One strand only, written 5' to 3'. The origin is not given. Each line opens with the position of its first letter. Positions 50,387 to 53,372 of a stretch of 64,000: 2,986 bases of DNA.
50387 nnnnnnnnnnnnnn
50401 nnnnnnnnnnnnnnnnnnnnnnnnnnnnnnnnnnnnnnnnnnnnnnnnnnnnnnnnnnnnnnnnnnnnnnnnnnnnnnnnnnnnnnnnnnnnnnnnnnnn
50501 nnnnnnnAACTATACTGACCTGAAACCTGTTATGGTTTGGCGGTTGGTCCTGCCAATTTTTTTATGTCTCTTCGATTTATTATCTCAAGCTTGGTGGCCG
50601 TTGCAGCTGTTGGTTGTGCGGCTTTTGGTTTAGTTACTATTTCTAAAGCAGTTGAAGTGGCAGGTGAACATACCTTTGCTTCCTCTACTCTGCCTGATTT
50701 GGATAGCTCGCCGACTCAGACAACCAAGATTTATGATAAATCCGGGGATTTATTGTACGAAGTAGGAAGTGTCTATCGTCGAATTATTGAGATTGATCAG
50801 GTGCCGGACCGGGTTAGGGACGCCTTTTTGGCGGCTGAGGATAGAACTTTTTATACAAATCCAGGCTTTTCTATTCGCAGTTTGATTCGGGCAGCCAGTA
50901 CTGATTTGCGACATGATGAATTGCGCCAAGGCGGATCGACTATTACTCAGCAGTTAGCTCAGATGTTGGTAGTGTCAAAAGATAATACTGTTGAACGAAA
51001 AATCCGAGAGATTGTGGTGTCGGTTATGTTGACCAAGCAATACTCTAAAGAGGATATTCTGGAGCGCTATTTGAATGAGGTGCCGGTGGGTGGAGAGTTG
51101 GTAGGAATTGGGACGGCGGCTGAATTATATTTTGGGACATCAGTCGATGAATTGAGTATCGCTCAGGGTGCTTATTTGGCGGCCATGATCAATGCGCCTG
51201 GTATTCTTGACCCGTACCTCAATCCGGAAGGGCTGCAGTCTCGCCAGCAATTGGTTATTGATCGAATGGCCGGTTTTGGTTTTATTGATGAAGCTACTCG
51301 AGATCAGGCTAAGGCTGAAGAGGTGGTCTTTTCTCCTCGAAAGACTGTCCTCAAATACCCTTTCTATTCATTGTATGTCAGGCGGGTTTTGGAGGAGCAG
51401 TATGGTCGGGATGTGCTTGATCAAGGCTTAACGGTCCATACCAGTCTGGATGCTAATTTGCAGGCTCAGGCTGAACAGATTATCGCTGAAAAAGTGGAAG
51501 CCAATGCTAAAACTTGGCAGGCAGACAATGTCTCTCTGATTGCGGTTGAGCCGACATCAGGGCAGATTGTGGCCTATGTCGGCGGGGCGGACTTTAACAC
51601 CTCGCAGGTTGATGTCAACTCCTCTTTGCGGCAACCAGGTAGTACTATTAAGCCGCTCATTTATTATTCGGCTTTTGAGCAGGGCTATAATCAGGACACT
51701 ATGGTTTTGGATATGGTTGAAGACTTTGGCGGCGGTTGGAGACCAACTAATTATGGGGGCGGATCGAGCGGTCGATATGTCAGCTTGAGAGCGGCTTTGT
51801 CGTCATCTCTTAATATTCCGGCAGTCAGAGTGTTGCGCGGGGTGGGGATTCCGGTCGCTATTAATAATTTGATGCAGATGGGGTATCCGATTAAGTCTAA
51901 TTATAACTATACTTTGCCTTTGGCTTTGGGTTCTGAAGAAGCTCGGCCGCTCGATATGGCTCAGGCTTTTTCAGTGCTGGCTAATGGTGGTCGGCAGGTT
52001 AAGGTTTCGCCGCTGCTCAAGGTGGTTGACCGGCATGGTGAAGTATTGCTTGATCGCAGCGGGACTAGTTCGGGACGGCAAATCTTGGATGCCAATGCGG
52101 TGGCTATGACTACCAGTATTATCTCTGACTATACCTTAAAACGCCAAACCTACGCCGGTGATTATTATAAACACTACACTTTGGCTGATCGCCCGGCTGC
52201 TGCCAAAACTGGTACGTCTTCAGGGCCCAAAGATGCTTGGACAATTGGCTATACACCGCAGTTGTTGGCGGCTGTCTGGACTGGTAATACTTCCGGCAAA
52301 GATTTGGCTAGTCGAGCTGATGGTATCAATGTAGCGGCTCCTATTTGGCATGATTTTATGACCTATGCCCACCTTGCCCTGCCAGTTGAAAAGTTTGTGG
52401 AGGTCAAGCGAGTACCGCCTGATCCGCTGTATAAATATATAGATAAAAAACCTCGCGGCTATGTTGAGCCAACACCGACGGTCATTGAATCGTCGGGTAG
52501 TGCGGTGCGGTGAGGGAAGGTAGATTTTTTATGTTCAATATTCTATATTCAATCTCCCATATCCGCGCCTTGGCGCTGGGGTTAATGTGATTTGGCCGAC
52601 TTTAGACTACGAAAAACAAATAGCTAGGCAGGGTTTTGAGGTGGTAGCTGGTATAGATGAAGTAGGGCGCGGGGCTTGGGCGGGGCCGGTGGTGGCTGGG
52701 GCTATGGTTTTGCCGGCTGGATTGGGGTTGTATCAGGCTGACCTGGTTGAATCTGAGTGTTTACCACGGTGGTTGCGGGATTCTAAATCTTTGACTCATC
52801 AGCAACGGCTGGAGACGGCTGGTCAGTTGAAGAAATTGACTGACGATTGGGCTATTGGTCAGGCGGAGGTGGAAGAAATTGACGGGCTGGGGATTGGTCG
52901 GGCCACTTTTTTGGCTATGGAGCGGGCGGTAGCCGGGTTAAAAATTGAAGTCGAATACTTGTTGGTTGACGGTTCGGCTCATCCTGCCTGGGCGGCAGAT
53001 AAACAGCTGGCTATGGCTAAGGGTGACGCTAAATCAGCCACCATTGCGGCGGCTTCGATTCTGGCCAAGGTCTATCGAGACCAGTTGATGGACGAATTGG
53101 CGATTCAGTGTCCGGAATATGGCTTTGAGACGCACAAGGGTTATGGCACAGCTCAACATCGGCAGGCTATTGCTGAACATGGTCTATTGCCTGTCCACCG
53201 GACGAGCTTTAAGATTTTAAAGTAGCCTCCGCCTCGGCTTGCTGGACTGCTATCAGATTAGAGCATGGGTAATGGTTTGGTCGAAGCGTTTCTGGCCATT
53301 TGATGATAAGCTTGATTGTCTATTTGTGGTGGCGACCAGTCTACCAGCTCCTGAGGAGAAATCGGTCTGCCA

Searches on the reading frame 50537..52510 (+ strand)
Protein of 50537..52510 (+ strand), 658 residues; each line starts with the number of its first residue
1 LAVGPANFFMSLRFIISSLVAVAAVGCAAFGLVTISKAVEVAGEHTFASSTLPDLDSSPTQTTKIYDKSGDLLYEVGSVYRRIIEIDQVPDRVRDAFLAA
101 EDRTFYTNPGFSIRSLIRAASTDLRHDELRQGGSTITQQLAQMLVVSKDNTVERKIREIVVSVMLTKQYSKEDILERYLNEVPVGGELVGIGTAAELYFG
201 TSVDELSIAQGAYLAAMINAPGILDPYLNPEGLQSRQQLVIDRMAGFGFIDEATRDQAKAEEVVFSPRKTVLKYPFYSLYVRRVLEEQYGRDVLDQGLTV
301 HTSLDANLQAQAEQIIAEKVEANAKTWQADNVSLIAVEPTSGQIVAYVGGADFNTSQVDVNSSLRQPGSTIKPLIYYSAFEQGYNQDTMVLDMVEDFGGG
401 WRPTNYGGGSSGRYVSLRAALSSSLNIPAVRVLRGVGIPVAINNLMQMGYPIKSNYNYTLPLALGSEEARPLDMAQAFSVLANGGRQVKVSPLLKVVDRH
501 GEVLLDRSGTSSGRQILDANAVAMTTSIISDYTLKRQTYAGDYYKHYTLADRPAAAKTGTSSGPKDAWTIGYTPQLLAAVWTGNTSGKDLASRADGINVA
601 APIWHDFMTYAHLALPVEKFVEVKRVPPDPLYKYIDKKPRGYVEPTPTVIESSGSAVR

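Call 26: search_protein_families(library=pfam, proteins=[window:50537-52510:+], max_evalue=0.001)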
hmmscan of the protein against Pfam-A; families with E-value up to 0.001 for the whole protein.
window:50537-52510:+ (658 aa): 2 families
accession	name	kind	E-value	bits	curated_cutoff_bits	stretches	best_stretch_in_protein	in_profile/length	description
PF00912.28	Transgly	-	5.8e-56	189.2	27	1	72-244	4-177/178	Transglycosylase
PF00905.27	Transpeptidase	-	1.1e-15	58.1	22.1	1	334-608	3-298/299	Penicillin binding protein transpeptidase domain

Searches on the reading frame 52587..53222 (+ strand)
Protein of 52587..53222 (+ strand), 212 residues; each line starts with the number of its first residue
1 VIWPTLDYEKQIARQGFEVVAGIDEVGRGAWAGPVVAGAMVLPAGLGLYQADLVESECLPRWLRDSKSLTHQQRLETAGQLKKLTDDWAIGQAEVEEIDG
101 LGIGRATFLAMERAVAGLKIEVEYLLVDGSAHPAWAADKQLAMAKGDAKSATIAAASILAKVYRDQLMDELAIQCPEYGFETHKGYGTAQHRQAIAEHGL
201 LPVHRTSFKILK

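Call 26: search_protein_families(library=pfam, proteins=[window:52587-53222:+], max_evalue=0.001)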
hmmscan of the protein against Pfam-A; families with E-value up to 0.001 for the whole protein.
window:52587-53222:+ (212 aa): 1 family
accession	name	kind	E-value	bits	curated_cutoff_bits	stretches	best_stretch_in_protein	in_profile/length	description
PF01351.25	RNase_HII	-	4.3e-34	118.6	25.8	1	21-209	1-197/199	Ribonuclease HII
